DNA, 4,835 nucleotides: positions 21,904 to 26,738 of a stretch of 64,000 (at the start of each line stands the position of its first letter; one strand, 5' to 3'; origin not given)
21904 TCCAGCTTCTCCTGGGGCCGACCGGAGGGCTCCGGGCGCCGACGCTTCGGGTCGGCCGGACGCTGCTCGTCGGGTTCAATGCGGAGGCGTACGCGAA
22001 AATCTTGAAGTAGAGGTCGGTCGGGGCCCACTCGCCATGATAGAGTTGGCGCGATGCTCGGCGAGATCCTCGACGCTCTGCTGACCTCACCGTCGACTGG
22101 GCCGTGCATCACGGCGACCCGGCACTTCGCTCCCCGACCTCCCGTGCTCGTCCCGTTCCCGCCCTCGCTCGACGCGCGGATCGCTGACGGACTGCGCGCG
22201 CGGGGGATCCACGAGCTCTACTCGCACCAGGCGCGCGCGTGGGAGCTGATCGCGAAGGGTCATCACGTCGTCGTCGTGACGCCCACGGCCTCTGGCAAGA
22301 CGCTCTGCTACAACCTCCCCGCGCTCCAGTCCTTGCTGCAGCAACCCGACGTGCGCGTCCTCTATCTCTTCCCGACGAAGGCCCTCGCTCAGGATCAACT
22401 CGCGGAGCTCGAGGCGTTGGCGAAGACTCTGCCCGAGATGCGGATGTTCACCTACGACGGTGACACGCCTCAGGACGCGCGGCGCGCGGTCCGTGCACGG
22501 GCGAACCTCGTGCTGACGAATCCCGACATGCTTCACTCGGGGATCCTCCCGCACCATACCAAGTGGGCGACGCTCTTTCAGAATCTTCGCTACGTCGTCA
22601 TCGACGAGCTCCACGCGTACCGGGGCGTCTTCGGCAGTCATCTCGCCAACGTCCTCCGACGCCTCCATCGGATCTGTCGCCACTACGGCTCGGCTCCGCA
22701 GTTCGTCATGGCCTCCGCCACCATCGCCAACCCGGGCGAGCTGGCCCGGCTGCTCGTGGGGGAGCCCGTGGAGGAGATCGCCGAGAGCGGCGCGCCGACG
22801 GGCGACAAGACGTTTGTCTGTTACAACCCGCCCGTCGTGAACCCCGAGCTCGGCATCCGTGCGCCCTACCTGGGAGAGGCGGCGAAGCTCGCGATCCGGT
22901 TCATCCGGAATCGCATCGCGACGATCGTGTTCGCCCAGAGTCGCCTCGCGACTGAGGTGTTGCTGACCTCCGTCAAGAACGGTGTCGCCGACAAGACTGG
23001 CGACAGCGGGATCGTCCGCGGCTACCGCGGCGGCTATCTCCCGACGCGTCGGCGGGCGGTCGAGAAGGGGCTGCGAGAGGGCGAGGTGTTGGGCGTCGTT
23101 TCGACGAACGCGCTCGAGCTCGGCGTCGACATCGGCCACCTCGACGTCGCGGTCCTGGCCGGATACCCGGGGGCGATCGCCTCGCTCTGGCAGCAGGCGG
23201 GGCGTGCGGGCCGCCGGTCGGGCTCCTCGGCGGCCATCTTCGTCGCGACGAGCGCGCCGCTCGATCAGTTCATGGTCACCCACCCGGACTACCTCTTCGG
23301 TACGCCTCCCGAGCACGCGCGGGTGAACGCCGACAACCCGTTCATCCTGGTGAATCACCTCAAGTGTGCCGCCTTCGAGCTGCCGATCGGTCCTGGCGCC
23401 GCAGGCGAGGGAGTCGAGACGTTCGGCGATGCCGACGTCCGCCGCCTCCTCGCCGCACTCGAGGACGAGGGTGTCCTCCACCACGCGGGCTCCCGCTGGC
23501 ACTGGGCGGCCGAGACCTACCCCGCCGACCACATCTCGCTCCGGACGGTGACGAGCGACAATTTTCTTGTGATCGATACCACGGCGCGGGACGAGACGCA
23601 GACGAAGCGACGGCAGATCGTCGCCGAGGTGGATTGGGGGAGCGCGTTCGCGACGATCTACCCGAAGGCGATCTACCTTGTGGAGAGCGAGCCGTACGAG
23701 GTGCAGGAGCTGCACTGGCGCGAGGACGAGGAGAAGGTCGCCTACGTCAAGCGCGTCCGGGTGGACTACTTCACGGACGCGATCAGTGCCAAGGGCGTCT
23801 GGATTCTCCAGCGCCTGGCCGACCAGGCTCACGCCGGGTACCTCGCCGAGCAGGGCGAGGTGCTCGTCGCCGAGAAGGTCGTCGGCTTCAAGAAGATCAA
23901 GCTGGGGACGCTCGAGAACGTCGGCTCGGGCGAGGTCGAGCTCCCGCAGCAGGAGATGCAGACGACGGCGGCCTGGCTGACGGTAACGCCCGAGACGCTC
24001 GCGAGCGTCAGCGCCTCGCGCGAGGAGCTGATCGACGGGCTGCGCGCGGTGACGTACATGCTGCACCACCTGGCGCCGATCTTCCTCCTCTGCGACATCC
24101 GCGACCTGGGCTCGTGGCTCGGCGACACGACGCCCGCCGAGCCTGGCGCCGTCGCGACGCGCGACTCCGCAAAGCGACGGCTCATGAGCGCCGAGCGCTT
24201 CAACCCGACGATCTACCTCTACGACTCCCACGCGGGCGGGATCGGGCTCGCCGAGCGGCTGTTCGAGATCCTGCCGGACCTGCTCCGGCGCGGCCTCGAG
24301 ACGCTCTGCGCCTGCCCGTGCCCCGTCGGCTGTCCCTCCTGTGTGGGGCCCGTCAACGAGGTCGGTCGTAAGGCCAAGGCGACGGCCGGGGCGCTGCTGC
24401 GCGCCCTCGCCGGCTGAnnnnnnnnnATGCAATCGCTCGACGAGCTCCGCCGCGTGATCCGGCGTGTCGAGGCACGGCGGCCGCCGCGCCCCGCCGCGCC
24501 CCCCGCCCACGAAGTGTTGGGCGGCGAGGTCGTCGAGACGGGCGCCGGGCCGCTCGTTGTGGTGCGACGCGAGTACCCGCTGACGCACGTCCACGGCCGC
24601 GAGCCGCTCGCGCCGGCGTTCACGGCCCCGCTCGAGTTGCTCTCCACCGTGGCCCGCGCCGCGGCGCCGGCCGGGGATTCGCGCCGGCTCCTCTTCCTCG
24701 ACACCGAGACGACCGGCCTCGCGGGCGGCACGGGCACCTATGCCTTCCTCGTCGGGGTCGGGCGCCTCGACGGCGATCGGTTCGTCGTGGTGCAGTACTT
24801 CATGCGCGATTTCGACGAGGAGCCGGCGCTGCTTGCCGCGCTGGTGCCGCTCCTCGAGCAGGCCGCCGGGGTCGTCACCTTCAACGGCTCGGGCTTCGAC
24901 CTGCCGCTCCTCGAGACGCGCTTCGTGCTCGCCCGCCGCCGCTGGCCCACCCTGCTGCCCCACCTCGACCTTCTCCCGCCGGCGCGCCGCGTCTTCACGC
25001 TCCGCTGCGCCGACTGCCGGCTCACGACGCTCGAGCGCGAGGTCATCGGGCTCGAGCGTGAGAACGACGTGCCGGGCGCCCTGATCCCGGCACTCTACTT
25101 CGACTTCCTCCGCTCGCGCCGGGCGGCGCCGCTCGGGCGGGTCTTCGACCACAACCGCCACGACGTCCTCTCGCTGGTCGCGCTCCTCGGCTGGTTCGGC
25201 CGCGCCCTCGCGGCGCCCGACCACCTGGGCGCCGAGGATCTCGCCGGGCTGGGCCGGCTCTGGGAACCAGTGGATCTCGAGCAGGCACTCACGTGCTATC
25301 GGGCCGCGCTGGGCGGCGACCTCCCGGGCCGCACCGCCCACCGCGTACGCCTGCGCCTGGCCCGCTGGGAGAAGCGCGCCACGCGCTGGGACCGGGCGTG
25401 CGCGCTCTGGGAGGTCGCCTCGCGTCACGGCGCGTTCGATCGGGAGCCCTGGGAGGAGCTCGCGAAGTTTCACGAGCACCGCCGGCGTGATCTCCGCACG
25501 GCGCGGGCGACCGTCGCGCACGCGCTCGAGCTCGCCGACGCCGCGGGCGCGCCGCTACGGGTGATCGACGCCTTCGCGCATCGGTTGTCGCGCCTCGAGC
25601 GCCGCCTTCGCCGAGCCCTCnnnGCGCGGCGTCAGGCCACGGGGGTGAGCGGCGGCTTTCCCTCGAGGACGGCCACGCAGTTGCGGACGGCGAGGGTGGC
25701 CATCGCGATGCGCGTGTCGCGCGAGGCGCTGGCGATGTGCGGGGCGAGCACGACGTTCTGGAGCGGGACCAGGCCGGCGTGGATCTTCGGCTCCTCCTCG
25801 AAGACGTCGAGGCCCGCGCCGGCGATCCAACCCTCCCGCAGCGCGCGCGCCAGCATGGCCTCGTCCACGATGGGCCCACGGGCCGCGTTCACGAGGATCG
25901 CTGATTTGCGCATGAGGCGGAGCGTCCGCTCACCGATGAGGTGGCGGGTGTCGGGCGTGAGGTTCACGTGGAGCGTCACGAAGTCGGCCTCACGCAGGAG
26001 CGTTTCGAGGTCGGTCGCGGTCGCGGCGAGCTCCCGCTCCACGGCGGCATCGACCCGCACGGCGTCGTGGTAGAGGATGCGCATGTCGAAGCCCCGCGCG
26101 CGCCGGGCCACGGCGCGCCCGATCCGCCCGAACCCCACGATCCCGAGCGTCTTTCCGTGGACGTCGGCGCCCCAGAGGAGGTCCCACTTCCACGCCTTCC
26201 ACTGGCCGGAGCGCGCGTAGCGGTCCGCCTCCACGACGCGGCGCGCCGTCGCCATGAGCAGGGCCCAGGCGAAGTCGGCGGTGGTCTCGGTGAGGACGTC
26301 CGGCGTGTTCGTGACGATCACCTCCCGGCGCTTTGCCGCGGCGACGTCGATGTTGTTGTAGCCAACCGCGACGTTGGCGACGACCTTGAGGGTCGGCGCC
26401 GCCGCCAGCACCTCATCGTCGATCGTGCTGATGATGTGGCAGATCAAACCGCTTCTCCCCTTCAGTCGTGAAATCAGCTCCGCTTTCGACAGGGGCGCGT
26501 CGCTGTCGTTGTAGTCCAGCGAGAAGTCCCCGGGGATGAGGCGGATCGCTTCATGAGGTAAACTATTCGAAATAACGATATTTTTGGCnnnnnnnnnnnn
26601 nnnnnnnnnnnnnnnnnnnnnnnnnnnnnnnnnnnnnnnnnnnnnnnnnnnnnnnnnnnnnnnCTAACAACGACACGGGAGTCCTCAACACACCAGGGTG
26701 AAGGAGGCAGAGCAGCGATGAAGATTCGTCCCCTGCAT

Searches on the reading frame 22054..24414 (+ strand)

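Call 21: search_protein_families(library=ncbifam, proteins=[window:22054-24414:+], max_evalue=0.00001)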
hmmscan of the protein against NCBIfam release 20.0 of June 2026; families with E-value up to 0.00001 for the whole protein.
window:22054-24414:+ (787 aa): 21 families
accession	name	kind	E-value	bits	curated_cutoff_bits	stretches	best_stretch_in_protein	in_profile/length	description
TIGR03817.1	DECH_helic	hypoth_equivalog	2.1e-194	647.9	874.1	1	20-765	2-715/742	helicase/secretion neighborhood putative DEAH-box helicase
TIGR04121.1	DEXH_lig_assoc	equivalog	4.3e-44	150.4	850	1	53-400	12-359/804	ligase-associated DNA damage response DEXH box helicase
NF010338.0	PRK13767.1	equivalog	5e-33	114.4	849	1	57-391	36-388/877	ATP-dependent helicase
NF007284.0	PRK09751.1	equivalog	2.8e-22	77.9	1496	2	57-237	32-230/1538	ATP-dependent helicase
NF041063.1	DpdF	equivalog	1.4e-18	66.9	550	1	60-225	149-323/813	protein DpdF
NF001308.0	PRK00254.1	equivalog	2.1e-18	65.9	1216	1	39-297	8-248/720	ATP-dependent DNA helicase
NF002654.0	PRK02362.1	equivalog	2.4e-17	62.6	887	1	40-302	9-258/739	ATP-dependent DNA helicase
TIGR01389.1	recQ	equivalog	2.3e-14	52.8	640.2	2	54-217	13-165/591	DNA helicase RecQ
NF010337.0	PRK13766.1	equivalog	5.5e-14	51.2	610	1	67-191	28-146/781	Hef nuclease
NF041067.1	DpdJ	equivalog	5.1e-13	47.6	800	0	177-243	361-424/1482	protein DpdJ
NF040935.1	helicase_Hel308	equivalog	8.1e-12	44.1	1200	1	39-239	11-196/704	ATP-dependent DNA helicase Hel308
NF002251.0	PRK01172.1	equivalog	2.5e-11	42.5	891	1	53-234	21-189/674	ATP-dependent DNA helicase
TIGR00614.1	recQ_fam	subfamily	5.6e-11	41.9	219.8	0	53-122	10-74/470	RecQ family ATP-dependent DNA helicase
NF008744.0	PRK11776.1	equivalog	2.7e-10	39.4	524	1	39-186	11-156/460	ATP-dependent RNA helicase DbpA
NF053711.1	RNA_heli_RhlE1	exception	9e-10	37.9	750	1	57-398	26-348/434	RNA helicase RhlE1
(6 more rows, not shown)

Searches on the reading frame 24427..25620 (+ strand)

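Call 21: search_protein_families(library=ncbifam, proteins=[window:24427-25620:+], max_evalue=0.00001)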
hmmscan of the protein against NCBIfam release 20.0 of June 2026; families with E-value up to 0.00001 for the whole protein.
window:24427-25620:+ (398 aa): 0 families

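Call 55: search_protein_families(library=pfam, proteins=[window:24427-25620:+], max_evalue=0.001)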
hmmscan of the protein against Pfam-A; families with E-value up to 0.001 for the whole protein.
window:24427-25620:+ (398 aa): 2 families
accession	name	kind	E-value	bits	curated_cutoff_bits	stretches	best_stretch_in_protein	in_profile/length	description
PF13482.12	RNase_H_2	-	1e-35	123.5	22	1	89-256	1-163/165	RNase_H superfamily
PF10108.15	DNA_pol_B_exo2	-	0.00061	20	24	0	115-166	21-72/213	Predicted 3'-5' exonuclease related to the exonuclease domain of PolB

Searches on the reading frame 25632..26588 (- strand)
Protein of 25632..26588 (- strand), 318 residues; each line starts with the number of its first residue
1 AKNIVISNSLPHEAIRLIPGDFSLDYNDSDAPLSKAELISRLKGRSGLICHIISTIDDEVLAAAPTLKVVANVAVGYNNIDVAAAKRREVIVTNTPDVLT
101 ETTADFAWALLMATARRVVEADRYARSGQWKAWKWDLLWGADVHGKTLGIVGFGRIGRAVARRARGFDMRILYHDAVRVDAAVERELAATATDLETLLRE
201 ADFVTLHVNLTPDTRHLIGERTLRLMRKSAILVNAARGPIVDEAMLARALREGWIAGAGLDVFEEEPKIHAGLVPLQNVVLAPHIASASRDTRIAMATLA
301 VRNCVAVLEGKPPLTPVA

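Call 21: search_protein_families(library=ncbifam, proteins=[window:25632-26588:-], max_evalue=0.00001)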
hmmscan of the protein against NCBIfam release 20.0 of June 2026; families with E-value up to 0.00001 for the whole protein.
window:25632-26588:- (318 aa): 21 families
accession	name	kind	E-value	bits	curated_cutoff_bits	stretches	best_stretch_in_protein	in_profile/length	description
NF009714.1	PRK13243.1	equivalog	6.3e-114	380.7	455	1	4-315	5-320/332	glyoxylate reductase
NF011938.0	PRK15409.1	equivalog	8.1e-83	278.1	492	1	4-311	5-312/324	glyoxylate/hydroxypyruvate reductase GhrB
TIGR01327.1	PGDH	equivalog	4e-74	250.3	454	1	4-312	2-305/525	phosphoglycerate dehydrogenase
NF005069.0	PRK06487.1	equivalog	9.5e-60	202.3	448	1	35-312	39-315/320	2-hydroxyacid dehydrogenase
NF008759.0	PRK11790.1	equivalog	1.3e-51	175.6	404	1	30-296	40-305/410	phosphoglycerate dehydrogenase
NF006263.0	PRK08410.1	equivalog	7.7e-50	170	389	1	34-307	32-306/311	D-2-hydroxyacid dehydrogenase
NF041369.1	Dhydh_Halo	equivalog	2.3e-44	151.9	400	1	68-305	57-292/305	D-2-hydroxyacid dehydrogenase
NF005387.0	PRK06932.1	equivalog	3.4e-44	151.1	492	1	35-291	35-293/314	2-hydroxyacid dehydrogenase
NF000492.1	vanH_gen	exception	1.1e-38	133.1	540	1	55-269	53-258/312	D-lactate dehydrogenase VanH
NF005750.0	PRK07574.1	equivalog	1.9e-38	132.5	329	1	58-269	106-317/386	NAD-dependent formate dehydrogenase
NF001309.0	PRK00257.1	equivalog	8.6e-36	123.7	434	1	138-308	109-278/379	4-phosphoerythronate dehydrogenase PdxB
NF005027.0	PRK06436.1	equivalog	2.7e-35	122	261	1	67-312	50-284/303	2-hydroxyacid dehydrogenase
NF000371.1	vanH_Agroup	exception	4.5e-33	114.8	700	1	66-268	71-262/322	VanH-A/VanH-Pt family D-lactate dehydrogenase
NF000128.1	vanH-Sc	exception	7e-31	107.6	650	1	70-269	90-278/337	D-lactate dehydrogenase VanH-Sc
NF000004.1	vanH-D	exception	8.3e-30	104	550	1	66-270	72-265/323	D-lactate dehydrogenase VanH-D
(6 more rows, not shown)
